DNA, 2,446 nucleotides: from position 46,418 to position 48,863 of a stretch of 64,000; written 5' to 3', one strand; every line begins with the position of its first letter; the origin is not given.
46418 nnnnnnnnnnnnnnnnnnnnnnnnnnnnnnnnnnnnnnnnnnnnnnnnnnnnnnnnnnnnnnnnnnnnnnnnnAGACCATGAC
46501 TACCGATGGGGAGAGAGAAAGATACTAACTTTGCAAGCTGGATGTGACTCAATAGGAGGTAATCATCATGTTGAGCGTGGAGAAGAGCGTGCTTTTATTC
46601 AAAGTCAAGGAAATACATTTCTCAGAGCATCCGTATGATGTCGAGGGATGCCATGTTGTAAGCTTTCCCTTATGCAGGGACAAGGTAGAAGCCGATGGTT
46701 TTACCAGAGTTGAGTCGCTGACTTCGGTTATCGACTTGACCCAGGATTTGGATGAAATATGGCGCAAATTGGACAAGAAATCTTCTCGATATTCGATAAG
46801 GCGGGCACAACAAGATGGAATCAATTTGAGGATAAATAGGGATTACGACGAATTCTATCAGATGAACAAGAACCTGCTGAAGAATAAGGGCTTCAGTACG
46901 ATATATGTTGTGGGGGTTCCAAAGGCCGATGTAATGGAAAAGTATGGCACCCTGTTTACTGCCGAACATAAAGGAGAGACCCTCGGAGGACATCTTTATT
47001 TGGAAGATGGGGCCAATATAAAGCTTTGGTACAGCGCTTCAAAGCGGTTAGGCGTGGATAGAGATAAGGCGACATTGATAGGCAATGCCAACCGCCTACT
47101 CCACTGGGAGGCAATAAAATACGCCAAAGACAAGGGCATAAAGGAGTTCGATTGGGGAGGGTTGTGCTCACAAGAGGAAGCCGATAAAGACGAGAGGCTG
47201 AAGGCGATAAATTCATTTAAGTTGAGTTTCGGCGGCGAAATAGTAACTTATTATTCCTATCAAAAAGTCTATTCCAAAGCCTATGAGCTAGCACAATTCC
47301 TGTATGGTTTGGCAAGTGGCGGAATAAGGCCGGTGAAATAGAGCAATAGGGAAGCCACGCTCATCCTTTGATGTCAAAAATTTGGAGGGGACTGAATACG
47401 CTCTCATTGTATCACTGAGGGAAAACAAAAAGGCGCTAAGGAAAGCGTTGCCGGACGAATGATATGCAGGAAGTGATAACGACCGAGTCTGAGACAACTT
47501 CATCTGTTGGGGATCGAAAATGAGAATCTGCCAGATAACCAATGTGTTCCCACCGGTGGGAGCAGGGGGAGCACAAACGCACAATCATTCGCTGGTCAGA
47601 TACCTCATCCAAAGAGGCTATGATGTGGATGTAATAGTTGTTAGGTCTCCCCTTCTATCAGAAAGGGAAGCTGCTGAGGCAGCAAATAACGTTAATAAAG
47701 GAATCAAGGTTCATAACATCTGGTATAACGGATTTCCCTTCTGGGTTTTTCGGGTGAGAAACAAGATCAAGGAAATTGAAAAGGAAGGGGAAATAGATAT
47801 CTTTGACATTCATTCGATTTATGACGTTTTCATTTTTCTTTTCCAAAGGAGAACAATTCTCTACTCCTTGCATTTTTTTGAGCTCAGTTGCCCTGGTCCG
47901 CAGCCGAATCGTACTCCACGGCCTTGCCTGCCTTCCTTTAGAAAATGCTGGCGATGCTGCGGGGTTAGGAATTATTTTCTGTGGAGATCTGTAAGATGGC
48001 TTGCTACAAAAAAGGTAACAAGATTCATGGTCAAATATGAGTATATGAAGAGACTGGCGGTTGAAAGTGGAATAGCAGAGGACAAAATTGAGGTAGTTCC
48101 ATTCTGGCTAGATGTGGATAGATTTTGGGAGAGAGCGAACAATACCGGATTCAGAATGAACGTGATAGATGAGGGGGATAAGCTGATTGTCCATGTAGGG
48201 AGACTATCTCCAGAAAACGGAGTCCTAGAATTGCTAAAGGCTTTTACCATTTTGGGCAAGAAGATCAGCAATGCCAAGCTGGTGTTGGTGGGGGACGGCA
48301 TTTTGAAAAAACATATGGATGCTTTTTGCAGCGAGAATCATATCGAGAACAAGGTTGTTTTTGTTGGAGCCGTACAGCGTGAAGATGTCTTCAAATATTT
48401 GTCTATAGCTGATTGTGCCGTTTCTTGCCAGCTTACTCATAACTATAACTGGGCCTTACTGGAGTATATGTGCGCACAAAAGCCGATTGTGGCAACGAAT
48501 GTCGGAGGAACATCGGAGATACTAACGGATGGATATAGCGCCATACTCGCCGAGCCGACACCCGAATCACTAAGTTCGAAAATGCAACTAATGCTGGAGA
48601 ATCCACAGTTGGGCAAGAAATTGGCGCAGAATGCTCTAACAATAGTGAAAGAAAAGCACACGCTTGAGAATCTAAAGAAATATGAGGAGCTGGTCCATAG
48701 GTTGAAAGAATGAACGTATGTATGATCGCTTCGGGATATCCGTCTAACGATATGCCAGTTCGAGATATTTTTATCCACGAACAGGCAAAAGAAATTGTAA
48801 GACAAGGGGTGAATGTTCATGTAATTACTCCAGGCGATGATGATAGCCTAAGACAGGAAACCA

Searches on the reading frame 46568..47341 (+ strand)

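Call 51: search_protein_families(library=pfam, proteins=[window:46568-47341:+], max_evalue=0.00001)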
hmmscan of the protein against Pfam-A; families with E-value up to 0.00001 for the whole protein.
window:46568-47341:+ (257 aa): 2 families
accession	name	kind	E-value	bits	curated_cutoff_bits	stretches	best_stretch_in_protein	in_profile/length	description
PF02388.22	FemAB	-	4.7e-08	32.7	24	0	174-245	336-404/406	FemAB family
PF13480.13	Acetyltransf_6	-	1e-06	29.4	22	1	73-198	7-136/143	Acetyltransferase (GNAT) domain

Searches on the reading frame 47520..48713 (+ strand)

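Call 51: search_protein_families(library=pfam, proteins=[window:47520-48713:+], max_evalue=0.00001)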
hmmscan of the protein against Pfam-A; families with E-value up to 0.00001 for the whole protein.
window:47520-48713:+ (397 aa): 5 families
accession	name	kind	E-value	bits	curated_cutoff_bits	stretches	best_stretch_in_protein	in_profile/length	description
PF00534.26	Glycos_transf_1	-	4.9e-32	111.3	26.4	1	214-372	9-169/172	Glycosyl transferases group 1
PF13692.12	Glyco_trans_1_4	-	1.5e-25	90.5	27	1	221-361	2-142/142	Glycosyl transferases group 1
PF13439.12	Glyco_transf_4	-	4.9e-15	56.4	28.5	1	16-201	2-170/170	Glycosyltransferase Family 4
PF13524.12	Glyco_trans_1_2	-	2e-06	28.3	25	1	254-384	17-137/144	Glycosyl transferase-like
PF13579.12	Glyco_trans_4_4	-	9.5e-06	26.5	29.7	0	16-196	1-158/158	Glycosyl transferase 4-like domain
